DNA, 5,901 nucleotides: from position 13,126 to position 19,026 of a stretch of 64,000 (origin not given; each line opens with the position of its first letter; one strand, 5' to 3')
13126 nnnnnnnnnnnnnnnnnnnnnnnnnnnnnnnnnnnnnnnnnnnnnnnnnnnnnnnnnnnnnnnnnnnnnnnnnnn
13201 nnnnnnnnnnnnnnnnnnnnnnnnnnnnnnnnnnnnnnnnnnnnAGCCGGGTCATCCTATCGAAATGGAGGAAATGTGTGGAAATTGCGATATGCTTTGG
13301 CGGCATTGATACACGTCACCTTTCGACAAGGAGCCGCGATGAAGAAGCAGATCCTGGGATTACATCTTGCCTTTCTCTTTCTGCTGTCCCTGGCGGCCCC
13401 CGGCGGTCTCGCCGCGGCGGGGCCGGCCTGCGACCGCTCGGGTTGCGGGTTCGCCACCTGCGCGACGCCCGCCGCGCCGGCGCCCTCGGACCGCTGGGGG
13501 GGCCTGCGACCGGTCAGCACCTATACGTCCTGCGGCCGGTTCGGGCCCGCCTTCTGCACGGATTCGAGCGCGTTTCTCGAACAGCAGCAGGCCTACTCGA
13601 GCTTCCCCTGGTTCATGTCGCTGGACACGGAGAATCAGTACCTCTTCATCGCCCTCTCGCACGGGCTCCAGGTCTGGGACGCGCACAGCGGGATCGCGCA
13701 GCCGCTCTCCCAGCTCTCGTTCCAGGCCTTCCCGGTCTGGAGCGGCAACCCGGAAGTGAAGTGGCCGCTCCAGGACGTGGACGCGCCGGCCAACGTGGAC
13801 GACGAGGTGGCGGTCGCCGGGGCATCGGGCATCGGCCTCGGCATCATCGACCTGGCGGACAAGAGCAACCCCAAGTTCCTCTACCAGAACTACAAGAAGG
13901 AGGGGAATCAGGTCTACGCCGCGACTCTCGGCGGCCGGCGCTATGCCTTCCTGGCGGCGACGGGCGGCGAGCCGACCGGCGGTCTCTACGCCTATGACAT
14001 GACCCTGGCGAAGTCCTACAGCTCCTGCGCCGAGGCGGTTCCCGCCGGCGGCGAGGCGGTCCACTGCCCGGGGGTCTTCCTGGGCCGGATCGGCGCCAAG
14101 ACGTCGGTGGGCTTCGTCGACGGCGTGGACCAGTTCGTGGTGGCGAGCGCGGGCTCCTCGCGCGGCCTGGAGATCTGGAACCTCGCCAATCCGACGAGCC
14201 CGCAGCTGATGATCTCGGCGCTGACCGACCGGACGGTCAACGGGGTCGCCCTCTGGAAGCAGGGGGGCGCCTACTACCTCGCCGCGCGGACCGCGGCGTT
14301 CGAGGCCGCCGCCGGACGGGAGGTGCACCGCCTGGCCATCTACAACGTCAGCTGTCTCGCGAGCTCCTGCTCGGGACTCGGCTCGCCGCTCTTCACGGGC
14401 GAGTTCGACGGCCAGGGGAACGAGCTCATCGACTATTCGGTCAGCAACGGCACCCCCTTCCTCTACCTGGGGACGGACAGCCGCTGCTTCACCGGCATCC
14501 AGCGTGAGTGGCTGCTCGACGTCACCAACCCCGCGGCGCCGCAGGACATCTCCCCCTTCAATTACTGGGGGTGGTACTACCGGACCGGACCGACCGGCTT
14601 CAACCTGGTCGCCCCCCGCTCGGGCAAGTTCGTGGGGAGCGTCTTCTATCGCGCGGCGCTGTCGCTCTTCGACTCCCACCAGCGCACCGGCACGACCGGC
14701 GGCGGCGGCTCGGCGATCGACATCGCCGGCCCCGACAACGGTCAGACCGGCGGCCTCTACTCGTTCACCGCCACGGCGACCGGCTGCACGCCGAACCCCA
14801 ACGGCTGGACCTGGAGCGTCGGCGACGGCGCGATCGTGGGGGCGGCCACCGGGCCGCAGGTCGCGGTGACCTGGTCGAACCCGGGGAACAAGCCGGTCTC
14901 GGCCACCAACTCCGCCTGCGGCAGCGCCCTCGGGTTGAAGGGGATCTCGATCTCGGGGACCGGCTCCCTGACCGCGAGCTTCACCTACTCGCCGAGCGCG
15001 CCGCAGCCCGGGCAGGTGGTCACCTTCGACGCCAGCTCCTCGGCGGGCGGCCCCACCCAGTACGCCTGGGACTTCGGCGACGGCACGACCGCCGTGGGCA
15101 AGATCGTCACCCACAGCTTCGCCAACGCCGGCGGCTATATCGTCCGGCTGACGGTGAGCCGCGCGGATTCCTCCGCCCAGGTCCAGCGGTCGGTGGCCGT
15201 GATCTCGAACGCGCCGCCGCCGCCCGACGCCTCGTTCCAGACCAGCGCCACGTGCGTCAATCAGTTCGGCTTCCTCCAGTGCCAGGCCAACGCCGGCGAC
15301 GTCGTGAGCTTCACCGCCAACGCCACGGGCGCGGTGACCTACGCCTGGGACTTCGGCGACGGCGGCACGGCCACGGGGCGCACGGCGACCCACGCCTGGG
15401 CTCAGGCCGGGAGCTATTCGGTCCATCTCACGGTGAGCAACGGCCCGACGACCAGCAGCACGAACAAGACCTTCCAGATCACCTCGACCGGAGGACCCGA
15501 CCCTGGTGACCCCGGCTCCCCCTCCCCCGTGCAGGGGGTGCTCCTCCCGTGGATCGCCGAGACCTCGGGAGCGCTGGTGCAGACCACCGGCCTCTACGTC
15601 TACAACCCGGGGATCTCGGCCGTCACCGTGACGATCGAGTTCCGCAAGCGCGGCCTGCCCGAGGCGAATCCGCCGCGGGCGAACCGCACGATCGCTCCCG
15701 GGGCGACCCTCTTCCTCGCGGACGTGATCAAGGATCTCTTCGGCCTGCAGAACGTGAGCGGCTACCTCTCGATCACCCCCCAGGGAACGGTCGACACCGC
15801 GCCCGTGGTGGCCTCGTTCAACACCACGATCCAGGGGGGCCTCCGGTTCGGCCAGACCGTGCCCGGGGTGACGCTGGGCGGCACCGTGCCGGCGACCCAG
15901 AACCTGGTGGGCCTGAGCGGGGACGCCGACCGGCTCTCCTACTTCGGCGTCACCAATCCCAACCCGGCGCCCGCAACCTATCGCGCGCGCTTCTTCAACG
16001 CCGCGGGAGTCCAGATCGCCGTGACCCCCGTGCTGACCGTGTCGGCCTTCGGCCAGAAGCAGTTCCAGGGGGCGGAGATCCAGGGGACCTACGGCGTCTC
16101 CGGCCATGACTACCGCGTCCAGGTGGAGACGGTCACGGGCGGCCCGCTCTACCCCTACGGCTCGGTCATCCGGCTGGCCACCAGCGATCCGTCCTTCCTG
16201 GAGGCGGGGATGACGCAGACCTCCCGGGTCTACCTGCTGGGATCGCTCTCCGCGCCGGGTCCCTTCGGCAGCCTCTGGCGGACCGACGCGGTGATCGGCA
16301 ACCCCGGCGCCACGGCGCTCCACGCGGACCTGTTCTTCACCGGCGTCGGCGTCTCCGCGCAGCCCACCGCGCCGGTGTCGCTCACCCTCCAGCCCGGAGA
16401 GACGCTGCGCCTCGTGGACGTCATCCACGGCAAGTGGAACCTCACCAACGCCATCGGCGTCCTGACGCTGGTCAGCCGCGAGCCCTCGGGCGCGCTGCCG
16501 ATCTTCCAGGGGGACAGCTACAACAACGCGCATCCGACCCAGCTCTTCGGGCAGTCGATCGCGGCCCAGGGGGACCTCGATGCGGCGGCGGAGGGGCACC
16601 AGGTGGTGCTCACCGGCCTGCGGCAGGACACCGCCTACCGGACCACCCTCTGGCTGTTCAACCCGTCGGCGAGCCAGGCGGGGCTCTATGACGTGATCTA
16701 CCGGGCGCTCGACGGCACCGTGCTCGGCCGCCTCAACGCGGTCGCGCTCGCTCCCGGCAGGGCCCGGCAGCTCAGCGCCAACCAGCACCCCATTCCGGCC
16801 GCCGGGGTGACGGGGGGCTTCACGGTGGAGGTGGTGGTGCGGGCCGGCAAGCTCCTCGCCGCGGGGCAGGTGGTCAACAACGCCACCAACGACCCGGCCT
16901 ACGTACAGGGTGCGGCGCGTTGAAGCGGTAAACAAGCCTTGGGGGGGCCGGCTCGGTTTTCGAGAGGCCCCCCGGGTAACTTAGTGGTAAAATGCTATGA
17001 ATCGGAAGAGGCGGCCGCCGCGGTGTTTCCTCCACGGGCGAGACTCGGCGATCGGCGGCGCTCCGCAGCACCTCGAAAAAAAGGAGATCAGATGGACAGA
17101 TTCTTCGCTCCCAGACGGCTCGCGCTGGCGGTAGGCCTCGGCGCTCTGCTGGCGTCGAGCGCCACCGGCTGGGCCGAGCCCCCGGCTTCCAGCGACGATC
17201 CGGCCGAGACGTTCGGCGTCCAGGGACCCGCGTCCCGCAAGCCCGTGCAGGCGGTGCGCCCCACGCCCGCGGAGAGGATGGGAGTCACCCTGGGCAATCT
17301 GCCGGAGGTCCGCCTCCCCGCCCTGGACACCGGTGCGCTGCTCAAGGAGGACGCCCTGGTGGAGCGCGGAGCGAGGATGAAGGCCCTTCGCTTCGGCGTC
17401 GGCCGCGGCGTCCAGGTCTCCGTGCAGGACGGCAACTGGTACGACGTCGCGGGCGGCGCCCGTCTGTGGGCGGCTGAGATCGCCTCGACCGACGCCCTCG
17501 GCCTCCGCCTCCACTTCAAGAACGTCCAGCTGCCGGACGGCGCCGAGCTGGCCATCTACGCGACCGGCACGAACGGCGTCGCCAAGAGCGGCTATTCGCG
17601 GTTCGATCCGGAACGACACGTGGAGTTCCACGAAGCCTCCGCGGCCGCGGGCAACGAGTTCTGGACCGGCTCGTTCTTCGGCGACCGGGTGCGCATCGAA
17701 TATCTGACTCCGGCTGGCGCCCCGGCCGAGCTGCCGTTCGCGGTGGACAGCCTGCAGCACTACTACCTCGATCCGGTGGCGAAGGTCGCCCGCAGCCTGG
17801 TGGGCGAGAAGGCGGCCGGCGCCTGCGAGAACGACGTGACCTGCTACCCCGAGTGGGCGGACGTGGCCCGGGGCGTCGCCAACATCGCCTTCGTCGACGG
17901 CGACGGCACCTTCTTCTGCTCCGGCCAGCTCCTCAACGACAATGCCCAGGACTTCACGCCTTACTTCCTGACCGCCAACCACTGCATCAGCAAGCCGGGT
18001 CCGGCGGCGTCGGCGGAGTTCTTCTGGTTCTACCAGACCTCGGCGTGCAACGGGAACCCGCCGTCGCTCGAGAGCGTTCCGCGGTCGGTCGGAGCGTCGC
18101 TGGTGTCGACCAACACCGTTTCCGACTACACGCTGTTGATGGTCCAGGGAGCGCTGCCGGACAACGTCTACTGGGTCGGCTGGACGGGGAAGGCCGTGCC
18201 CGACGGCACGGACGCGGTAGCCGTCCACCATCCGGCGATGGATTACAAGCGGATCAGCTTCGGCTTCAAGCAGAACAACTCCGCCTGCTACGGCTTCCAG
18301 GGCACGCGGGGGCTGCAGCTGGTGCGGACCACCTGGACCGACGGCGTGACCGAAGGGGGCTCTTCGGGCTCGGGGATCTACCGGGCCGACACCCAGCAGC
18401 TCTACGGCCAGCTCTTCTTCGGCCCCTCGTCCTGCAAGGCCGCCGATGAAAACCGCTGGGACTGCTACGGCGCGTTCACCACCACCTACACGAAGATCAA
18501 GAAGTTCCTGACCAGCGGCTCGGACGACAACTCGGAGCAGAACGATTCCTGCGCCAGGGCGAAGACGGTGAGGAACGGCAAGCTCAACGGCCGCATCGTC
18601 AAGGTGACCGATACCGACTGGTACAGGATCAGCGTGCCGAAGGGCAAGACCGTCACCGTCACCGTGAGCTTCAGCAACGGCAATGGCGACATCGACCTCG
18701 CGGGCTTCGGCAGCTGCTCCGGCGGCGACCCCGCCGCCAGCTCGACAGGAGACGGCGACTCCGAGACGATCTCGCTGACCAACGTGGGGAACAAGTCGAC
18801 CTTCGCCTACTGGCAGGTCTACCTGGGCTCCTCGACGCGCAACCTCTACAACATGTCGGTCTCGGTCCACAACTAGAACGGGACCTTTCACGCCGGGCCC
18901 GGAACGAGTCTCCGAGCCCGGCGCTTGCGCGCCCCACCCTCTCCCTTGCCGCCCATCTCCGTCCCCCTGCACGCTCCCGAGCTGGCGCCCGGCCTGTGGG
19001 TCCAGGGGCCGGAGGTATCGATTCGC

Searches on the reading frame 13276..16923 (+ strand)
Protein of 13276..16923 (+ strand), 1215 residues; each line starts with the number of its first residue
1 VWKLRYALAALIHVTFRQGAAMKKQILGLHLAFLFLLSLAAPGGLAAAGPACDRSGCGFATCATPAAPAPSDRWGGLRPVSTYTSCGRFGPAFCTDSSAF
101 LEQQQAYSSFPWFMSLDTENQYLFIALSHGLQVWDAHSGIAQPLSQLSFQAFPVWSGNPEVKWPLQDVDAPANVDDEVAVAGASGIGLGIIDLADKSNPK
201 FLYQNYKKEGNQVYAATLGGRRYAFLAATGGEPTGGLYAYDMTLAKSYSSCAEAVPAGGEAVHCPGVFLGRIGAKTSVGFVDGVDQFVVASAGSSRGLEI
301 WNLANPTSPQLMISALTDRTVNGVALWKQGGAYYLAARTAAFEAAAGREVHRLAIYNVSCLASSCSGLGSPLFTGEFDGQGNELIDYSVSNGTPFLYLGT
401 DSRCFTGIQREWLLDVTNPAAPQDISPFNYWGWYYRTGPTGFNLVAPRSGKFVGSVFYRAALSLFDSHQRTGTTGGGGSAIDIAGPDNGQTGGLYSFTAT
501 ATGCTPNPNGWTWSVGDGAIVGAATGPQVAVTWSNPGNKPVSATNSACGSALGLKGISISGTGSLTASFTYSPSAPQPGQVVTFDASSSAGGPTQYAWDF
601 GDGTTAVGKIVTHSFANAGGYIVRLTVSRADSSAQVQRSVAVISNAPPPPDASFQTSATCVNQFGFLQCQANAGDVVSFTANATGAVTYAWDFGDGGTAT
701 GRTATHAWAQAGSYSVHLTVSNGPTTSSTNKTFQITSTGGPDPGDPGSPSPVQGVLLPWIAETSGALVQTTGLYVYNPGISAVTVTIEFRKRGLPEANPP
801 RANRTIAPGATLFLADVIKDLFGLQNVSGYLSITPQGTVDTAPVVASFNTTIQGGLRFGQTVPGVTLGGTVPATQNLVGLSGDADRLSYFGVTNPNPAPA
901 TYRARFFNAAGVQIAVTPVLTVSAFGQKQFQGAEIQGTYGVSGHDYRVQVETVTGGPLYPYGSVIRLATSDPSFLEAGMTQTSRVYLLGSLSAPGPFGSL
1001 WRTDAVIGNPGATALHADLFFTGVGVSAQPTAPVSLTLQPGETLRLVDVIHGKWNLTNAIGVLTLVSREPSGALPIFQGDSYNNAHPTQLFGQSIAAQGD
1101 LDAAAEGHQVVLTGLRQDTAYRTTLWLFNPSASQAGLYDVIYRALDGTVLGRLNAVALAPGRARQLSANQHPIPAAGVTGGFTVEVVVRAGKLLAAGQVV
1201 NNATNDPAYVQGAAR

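Call 29: search_protein_families(library=pfam, proteins=[window:13276-16923:+], max_evalue=0.0001)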
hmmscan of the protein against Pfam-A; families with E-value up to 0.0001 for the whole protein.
window:13276-16923:+ (1215 aa): 2 families
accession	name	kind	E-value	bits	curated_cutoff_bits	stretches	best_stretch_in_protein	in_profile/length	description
PF18911.6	PKD_4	-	3.5e-37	126.8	27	2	575-638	13-79/85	PKD domain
PF00801.26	PKD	-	2.8e-28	98.2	23.5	2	569-642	2-80/80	PKD domain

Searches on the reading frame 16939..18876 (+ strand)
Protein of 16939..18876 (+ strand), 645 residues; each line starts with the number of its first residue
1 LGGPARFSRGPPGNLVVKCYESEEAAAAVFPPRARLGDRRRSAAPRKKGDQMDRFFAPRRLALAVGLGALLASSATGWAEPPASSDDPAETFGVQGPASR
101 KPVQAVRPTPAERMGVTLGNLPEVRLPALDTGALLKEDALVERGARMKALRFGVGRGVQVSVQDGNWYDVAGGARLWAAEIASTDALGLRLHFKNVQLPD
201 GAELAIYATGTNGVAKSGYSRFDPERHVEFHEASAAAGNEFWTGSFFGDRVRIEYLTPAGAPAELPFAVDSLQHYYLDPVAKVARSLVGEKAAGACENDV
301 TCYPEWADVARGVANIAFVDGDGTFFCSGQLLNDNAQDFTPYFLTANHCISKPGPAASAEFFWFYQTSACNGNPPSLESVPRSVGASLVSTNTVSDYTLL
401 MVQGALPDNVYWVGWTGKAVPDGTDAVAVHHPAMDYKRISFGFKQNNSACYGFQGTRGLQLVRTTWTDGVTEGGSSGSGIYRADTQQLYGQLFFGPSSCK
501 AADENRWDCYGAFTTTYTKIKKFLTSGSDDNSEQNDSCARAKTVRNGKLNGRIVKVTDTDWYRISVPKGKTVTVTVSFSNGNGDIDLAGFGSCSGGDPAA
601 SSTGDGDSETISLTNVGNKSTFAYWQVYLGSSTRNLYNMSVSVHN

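Call 29: search_protein_families(library=pfam, proteins=[window:16939-18876:+], max_evalue=0.0001)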
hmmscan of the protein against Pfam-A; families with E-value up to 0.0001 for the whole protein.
window:16939-18876:+ (645 aa): 2 families
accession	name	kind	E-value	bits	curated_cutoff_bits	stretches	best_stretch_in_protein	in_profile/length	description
PF04151.21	PPC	-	1.4e-06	29.5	25.9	1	558-615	1-58/70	Bacterial pre-peptidase C-terminal domain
PF13365.12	Trypsin_2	-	7.9e-05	23.9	27.6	0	327-488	1-141/144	Trypsin-like peptidase domain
